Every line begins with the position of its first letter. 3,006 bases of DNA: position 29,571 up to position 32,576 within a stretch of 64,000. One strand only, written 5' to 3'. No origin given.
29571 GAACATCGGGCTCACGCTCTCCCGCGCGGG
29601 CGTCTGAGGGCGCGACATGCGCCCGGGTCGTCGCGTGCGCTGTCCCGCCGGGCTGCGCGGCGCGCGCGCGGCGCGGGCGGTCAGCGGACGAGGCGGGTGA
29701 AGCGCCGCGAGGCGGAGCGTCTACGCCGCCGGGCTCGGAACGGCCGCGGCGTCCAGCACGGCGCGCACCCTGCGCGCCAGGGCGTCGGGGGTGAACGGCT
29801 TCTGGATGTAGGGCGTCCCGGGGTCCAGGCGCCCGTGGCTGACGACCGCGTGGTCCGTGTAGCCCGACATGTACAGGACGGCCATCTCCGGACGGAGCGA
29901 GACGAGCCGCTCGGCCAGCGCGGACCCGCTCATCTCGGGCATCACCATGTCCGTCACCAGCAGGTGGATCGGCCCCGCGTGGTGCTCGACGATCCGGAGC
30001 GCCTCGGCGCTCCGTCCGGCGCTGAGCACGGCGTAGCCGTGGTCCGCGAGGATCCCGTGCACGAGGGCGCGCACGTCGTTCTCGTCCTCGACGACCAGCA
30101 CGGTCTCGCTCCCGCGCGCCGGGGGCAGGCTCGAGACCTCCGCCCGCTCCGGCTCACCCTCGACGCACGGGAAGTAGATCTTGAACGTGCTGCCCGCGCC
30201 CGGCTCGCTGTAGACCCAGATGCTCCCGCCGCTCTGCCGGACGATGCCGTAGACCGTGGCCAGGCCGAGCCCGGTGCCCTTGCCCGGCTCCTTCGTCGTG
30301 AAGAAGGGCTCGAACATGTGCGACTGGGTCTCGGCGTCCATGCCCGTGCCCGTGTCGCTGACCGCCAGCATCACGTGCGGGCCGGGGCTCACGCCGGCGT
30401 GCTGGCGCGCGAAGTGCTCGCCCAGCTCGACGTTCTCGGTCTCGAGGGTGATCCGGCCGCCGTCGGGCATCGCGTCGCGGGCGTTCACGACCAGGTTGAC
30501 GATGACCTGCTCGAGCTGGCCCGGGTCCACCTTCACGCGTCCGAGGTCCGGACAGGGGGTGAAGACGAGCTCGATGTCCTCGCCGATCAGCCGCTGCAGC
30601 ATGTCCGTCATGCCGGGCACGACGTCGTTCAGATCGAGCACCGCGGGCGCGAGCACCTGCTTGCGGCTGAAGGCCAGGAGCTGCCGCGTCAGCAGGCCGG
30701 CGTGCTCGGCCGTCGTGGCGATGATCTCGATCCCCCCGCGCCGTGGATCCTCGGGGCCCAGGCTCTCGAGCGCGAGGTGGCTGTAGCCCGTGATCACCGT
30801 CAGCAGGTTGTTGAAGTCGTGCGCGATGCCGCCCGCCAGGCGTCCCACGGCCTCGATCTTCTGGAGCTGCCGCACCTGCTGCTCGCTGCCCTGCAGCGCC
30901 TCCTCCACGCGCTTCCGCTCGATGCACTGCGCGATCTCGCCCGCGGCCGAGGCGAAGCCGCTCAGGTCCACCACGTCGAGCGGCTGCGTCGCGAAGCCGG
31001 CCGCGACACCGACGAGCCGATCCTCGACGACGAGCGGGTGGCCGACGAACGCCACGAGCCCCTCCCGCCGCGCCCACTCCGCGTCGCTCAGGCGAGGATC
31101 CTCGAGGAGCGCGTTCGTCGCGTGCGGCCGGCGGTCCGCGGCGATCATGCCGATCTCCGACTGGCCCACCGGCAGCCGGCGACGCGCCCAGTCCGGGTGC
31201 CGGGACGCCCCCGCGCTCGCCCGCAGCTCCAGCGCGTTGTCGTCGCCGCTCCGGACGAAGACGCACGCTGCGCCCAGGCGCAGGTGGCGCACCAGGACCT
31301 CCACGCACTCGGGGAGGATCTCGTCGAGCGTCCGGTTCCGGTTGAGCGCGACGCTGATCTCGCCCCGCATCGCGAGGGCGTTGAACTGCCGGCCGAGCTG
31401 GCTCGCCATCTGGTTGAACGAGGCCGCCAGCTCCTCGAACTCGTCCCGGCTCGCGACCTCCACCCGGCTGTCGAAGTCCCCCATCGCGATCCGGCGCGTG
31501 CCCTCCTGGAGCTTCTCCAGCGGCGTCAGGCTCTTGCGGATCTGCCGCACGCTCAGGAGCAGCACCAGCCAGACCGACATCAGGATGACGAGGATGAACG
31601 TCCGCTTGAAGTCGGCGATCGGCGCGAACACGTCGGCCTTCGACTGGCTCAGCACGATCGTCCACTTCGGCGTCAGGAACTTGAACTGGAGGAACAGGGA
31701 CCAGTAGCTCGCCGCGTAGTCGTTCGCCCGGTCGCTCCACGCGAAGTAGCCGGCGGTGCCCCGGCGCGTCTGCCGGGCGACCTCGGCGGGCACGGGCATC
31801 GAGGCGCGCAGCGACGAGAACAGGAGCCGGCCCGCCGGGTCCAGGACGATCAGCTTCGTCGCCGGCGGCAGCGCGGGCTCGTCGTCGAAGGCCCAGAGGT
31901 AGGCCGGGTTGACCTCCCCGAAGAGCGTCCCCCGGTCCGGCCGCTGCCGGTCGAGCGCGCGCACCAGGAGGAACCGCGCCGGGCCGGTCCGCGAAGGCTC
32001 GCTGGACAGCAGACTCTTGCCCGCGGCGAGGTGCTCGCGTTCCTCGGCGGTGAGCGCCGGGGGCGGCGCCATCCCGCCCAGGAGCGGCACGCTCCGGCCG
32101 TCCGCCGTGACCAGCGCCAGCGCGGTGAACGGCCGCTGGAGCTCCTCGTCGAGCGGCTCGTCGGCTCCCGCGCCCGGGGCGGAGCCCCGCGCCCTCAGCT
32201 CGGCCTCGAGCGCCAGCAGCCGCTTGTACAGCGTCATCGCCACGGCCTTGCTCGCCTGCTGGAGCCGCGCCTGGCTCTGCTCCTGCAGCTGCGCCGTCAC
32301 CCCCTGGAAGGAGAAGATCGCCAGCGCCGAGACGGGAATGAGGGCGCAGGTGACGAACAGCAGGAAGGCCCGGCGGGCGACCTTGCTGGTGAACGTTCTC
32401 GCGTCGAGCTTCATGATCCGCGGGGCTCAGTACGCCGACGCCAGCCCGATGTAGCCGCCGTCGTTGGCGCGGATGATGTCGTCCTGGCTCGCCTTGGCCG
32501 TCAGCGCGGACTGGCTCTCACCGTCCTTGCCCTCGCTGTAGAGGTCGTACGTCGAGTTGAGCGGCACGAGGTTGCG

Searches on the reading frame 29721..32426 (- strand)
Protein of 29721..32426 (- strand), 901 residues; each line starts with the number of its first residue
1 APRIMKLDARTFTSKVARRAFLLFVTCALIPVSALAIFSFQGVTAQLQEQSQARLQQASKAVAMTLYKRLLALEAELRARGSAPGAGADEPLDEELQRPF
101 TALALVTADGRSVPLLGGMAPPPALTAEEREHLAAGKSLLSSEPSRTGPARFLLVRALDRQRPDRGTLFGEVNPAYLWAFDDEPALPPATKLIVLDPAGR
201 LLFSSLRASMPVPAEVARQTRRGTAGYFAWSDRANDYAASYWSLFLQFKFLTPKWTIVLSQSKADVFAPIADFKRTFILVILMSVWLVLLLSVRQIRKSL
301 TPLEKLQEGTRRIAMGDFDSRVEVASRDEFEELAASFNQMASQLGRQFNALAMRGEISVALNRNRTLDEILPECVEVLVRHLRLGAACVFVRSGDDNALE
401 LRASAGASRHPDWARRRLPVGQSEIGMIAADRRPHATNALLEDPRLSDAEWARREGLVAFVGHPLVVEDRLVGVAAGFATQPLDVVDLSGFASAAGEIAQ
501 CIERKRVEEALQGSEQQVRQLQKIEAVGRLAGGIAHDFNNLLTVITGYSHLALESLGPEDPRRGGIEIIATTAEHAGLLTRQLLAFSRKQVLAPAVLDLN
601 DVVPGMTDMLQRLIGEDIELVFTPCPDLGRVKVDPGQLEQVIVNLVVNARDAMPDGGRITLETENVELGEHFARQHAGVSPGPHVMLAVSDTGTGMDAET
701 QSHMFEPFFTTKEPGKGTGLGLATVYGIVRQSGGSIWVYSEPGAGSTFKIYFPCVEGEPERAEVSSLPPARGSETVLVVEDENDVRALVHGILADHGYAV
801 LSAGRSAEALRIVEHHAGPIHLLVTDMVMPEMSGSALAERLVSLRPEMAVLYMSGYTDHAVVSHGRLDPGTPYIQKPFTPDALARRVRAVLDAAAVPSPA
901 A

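Call 68: search_protein_families(library=pfam, proteins=[window:29721-32426:-], max_evalue=0.00001)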
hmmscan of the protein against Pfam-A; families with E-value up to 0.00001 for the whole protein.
window:29721-32426:- (901 aa): 6 families
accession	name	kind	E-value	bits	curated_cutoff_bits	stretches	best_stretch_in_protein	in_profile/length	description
PF02518.31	HATPase_c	-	7.3e-23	81.6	26.4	1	634-753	2-108/111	Histidine kinase-, DNA gyrase B-, and HSP90-like ATPase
PF00072.30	Response_reg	-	1.5e-17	64.2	30.2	1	776-887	1-110/111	Response regulator receiver domain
PF00672.30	HAMP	-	7.4e-16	58.7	25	1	296-344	3-51/53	HAMP domain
PF13185.12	GAF_2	-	1.5e-09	38.6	28.6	1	365-503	2-136/136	GAF domain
PF01590.32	GAF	-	4.2e-09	37.5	22.4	1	367-500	2-131/133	GAF domain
PF00512.31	HisKA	-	7.5e-08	32.8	26.9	1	528-590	3-64/66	His Kinase A (phospho-acceptor) domain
